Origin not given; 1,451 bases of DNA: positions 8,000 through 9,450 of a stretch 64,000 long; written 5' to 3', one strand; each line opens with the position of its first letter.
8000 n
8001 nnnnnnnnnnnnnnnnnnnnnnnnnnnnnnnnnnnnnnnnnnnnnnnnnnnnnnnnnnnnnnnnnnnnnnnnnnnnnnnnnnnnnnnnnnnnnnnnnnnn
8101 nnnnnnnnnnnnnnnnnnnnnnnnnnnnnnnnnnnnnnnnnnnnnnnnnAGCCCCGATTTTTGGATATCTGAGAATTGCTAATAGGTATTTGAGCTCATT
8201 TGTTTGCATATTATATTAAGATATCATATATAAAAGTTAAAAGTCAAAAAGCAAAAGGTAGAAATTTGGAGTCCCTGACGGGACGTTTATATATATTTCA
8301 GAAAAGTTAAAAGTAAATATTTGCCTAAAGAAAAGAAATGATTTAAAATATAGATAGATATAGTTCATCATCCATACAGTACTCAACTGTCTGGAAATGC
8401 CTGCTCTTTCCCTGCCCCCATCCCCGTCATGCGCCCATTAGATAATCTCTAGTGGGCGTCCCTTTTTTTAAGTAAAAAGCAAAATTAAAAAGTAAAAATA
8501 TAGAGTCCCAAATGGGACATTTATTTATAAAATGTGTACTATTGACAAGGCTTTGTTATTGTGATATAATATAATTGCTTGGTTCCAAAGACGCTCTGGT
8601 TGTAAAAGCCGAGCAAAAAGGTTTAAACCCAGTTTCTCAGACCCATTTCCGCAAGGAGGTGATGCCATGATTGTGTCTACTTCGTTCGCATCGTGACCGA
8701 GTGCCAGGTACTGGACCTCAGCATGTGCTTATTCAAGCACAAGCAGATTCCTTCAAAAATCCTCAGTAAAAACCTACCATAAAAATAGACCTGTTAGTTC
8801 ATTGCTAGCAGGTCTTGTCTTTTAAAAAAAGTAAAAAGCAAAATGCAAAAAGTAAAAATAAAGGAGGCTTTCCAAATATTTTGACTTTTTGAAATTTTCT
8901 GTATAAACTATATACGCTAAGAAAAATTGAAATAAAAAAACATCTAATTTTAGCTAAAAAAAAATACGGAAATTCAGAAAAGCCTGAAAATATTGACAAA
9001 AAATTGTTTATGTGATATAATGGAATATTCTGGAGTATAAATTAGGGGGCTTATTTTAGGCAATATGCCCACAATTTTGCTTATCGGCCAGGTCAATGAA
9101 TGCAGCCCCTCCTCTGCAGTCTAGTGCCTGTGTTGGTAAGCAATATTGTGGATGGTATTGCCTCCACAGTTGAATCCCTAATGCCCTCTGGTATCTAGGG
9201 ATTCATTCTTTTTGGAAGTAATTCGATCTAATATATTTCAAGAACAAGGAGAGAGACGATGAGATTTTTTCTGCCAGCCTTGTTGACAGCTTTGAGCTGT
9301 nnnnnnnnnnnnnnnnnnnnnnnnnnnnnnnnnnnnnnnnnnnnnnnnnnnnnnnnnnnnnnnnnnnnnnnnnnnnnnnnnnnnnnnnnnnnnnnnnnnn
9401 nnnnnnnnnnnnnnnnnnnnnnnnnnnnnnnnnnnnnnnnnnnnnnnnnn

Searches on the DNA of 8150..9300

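Call 119: search_rna_families(source=window, start=8150, end=9300, threshold=evalue, max_evalue=0.1)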
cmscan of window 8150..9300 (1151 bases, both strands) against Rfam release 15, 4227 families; matches with E-value up to 0.1: 0.
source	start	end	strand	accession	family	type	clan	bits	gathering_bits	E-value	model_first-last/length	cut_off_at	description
